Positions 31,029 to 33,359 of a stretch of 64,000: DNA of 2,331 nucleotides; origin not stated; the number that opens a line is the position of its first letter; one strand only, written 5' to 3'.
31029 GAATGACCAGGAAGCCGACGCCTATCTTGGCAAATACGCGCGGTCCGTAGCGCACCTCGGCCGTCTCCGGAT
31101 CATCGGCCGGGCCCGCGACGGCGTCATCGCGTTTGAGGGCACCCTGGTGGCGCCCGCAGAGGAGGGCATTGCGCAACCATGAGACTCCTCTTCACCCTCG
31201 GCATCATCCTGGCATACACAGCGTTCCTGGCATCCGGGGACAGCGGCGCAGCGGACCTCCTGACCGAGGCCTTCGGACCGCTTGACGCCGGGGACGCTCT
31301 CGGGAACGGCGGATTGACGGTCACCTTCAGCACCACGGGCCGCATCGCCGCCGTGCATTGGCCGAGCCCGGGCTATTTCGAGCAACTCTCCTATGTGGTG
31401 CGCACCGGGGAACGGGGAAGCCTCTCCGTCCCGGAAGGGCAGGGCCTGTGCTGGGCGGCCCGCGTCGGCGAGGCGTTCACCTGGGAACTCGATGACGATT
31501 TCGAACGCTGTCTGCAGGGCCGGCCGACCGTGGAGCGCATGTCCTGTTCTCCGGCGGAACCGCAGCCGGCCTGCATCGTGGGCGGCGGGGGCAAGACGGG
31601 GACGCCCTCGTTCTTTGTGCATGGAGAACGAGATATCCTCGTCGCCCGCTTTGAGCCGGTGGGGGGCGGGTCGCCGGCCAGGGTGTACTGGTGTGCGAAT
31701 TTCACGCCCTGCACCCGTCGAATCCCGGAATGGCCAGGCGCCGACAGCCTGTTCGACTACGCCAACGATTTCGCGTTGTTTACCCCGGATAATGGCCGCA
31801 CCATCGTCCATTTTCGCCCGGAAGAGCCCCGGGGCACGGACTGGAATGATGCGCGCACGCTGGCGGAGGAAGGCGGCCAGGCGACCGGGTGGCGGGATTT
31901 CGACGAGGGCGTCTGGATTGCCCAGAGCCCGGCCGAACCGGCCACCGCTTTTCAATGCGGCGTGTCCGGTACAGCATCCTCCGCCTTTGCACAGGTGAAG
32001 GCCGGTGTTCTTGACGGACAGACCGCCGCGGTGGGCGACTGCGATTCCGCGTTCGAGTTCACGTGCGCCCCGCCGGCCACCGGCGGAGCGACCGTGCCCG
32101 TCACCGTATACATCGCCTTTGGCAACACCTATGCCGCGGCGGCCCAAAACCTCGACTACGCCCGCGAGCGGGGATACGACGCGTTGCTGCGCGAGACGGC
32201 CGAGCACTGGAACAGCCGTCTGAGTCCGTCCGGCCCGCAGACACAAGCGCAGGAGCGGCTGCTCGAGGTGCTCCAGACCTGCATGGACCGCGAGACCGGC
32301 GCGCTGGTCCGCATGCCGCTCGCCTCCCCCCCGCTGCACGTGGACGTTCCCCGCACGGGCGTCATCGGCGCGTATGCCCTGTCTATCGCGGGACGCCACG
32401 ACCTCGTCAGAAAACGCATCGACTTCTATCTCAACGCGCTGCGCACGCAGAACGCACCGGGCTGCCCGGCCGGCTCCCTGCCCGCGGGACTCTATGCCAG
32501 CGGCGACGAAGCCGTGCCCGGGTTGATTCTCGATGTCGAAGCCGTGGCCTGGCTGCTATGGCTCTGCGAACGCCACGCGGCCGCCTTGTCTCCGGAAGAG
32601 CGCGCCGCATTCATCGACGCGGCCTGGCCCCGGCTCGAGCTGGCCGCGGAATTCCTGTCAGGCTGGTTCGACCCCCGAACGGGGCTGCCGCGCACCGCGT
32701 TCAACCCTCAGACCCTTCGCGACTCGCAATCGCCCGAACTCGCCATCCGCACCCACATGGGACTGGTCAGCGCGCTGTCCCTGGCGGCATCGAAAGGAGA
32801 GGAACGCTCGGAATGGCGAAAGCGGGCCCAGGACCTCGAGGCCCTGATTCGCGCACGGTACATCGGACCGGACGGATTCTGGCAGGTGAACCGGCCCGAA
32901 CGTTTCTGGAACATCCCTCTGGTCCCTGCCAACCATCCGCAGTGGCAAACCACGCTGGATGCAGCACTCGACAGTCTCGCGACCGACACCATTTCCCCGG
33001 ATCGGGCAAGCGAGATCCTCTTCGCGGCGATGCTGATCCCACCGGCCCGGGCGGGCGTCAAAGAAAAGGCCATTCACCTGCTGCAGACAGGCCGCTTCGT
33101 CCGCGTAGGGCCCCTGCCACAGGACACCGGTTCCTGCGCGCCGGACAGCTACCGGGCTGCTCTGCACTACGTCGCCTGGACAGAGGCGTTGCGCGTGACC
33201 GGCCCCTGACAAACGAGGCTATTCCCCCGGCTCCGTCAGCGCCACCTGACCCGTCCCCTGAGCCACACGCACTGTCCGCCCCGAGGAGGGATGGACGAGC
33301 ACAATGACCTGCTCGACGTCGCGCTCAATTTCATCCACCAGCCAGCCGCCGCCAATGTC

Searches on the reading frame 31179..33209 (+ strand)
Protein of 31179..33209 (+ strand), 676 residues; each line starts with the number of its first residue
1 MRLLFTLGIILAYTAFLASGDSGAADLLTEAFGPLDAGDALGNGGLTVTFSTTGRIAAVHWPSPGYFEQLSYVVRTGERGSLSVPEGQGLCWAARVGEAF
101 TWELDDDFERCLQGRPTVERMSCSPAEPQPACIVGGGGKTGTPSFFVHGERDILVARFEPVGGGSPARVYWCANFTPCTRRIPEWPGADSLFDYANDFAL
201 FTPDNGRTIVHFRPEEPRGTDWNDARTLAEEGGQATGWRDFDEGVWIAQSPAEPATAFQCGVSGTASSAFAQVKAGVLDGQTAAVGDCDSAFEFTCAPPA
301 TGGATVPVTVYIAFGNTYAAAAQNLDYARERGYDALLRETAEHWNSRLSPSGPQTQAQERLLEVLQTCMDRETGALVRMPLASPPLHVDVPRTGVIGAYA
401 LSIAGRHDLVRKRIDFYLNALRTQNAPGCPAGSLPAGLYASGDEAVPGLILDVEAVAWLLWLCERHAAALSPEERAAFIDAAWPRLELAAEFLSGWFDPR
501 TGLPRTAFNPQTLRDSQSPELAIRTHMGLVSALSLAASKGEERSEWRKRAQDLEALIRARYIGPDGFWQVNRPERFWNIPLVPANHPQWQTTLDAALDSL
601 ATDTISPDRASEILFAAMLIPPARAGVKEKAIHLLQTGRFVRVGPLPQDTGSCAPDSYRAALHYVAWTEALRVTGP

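Call 30: search_protein_families(library=pfam, proteins=[window:31179-33209:+], max_evalue=0.0001)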
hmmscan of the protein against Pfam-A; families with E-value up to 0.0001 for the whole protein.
window:31179-33209:+ (676 aa): 1 family
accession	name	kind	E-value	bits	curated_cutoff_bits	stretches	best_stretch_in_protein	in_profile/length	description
PF09137.17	Glucodextran_N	-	3.6e-05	23.9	24.1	1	223-345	143-259/263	Glucodextranase, domain N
